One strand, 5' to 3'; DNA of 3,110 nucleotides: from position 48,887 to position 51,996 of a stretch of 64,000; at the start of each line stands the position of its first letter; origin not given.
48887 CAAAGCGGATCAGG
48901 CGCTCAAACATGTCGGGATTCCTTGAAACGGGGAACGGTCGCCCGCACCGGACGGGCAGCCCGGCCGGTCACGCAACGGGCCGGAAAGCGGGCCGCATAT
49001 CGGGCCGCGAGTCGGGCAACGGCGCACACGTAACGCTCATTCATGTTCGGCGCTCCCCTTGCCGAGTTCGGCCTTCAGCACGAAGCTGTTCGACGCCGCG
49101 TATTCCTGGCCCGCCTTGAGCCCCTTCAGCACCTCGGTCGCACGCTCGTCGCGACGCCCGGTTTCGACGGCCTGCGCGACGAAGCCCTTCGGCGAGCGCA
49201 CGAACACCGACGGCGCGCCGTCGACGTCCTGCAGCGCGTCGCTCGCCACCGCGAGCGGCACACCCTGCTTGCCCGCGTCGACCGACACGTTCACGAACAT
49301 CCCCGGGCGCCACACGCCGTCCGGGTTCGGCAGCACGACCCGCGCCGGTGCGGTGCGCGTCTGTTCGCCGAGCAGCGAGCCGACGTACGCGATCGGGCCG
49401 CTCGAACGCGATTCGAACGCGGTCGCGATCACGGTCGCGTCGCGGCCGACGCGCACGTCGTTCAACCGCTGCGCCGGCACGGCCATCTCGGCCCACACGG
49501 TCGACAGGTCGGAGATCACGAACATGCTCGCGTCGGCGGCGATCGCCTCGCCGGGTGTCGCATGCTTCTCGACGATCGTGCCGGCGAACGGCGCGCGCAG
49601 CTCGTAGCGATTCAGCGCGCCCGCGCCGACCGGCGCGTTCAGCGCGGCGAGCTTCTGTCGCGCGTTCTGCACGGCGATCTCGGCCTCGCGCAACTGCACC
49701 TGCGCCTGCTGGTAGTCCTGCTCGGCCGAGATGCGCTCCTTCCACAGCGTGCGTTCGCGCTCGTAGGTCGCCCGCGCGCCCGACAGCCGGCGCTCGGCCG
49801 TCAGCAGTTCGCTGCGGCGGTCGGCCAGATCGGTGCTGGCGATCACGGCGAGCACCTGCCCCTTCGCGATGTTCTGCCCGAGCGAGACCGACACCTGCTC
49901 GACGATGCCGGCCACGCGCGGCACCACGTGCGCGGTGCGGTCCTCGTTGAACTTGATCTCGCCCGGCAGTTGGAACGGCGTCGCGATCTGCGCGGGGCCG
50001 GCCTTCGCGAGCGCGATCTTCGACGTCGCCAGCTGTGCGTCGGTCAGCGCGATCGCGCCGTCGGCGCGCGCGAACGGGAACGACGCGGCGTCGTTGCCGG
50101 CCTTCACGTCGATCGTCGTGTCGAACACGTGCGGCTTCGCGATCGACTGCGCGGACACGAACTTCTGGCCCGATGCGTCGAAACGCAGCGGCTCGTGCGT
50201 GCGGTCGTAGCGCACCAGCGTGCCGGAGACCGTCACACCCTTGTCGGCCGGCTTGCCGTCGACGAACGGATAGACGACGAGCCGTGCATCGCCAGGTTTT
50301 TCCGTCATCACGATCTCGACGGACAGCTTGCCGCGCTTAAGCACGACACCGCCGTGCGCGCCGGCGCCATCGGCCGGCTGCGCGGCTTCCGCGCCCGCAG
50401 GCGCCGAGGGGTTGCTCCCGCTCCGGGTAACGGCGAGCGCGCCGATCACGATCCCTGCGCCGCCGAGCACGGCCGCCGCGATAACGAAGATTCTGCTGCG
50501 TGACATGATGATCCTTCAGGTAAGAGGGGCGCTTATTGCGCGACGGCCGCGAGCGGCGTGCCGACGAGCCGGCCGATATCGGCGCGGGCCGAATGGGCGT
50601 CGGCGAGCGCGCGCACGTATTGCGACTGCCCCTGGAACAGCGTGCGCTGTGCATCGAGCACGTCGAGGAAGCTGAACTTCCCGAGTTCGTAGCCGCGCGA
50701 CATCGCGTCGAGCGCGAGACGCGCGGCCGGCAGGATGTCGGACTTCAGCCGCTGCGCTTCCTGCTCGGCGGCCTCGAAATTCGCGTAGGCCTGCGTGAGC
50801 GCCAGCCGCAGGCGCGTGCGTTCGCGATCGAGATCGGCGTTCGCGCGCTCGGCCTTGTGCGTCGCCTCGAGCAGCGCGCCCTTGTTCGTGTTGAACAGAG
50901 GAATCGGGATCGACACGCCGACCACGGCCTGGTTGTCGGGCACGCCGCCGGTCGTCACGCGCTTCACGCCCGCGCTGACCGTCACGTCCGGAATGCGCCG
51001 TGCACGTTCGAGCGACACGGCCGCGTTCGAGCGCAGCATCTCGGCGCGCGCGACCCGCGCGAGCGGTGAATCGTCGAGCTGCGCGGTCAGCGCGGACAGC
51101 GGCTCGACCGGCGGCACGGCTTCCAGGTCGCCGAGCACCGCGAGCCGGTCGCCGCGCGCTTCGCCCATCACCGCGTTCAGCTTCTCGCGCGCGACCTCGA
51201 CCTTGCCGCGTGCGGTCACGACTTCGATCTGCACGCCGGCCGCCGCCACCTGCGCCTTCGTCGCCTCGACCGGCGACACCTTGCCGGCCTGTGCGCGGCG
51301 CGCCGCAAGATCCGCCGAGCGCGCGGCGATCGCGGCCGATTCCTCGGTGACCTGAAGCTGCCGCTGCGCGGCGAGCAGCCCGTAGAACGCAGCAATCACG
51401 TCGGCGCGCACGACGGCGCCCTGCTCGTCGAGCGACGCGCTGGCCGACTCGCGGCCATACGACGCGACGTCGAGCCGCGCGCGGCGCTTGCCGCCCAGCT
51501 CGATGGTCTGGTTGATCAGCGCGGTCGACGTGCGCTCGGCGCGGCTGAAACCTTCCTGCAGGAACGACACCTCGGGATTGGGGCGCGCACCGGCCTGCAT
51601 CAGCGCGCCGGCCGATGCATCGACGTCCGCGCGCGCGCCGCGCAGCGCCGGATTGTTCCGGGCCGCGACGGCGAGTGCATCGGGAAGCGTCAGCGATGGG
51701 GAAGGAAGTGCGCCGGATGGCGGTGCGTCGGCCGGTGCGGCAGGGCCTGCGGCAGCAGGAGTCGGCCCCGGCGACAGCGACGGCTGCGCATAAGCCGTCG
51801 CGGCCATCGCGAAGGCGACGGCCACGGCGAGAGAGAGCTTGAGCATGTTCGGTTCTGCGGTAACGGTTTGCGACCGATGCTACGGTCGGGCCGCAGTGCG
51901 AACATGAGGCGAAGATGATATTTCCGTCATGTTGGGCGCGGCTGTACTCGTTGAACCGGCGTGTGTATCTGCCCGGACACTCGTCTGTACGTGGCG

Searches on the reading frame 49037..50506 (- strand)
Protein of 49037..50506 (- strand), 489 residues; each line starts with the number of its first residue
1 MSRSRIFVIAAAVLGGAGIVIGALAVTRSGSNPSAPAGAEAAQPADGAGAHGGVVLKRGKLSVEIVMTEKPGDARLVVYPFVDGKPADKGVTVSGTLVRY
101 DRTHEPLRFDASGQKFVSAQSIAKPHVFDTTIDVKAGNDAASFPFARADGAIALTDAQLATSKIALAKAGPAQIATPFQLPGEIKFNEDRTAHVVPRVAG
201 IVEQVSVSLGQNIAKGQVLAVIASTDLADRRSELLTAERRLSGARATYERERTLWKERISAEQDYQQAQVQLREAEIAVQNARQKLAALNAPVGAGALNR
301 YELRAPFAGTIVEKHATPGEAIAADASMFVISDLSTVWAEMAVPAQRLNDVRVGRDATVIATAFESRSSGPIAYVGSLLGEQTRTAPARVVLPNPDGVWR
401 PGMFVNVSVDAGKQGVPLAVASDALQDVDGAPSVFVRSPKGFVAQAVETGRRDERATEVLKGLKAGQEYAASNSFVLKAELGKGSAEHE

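Call 13: search_protein_families(library=ncbifam, proteins=[window:49037-50506:-], max_evalue=0.001)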
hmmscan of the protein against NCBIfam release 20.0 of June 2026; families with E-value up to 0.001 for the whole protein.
window:49037-50506:- (489 aa): 21 families
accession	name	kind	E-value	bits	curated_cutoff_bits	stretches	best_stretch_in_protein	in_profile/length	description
TIGR00999.1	8a0102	subfamily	3.8e-68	229.5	319.3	1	210-478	1-271/271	CzcB/NccB family metal efflux transporter periplasmic adaptor subunit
NF045680.1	DiMtlExpIhpB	equivalog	8.1e-64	215.7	450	2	297-489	134-326/326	divalent metal ion exporter adaptor subunit IhpB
TIGR01730.1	RND_mfp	subfamily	1.5e-46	158.8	94.9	1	166-468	3-304/322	efflux RND transporter periplasmic adaptor subunit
NF007303.0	PRK09783.1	subfamily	7.5e-12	44.4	390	1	157-480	96-395/414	copper/silver efflux system membrane fusion protein CusB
NF008606.0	PRK11578.1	equivalog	9.2e-12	44.7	342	1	190-472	60-363/371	macrolide transporter subunit MacA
TIGR00998.1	8a0101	subfamily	1.2e-11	44.2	390.8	1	296-366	200-270/334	EmrA/EmrK family multidrug efflux transporter periplasmic adaptor subunit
NF007132.1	PRK09578.1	equivalog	1.2e-11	44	512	1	160-474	36-364/396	MexX/AxyX family multidrug efflux RND transporter periplasmic adaptor subunit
NF007362.0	PRK09859.1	equivalog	2.1e-11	43.5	738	1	157-422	29-306/385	multidrug transporter subunit MdtE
NF033138.2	RND-peri-MexC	equivalog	5.6e-11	42.2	625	1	174-472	48-358/375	MexC family multidrug efflux RND transporter periplasmic adaptor subunit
TIGR02971.1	heterocyst_DevB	subfamily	6.4e-10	38.9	129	1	146-382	53-285/327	ABC exporter membrane fusion protein, DevB family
NF002939.0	PRK03598.1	equivalog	8.5e-09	35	393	1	260-421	164-324/332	secretion protein HlyD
TIGR03794.1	NHLM_micro_HlyD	equivalog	3.8e-08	32.7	156.2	0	190-231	57-98/421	NHLP bacteriocin system secretion protein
TIGR01843.1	type_I_hlyD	subfamily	1.6e-07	30.7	208.65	1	227-370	204-342/422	HlyD family type I secretion periplasmic adaptor subunit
NF007785.0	PRK10476.1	equivalog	1.8e-07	30.3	376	1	261-362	164-270/347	multidrug transporter subunit MdtN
NF011604.1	PRK15030.1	equivalog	1.5e-06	27.4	765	1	159-422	37-310/397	multidrug efflux RND transporter periplasmic adaptor subunit AcrA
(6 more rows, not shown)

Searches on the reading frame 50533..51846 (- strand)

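Call 13: search_protein_families(library=ncbifam, proteins=[window:50533-51846:-], max_evalue=0.001)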
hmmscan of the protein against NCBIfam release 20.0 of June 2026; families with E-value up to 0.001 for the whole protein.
window:50533-51846:- (437 aa): 6 families
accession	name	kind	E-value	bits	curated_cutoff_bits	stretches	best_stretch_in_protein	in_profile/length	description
NF045679.1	DiMtlExpIhpA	equivalog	5.5e-53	180.2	650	1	49-434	28-418/424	divalent metal ion exporter subunit IhpA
TIGR01844.1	type_I_sec_TolC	subfamily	2.6e-31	109.1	225.15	1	52-429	3-398/414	TolC family outer membrane protein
TIGR01845.1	outer_NodT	subfamily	1.1e-18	67.3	210.05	1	59-422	64-451/460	efflux transporter outer membrane subunit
NF007002.0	PRK09465.1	equivalog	1.1e-08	34.1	495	1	124-410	106-405/460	outer membrane channel protein TolC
NF052390.1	efflux_OMP_AbuO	equivalog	2.5e-05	23.2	700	1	150-416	144-418/447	multidrug efflux outer membrane protein AbuO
NF007390.0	PRK09915.1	equivalog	7.1e-05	21.7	597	1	104-278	144-314/488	MdtP family multidrug efflux transporter outer membrane subunit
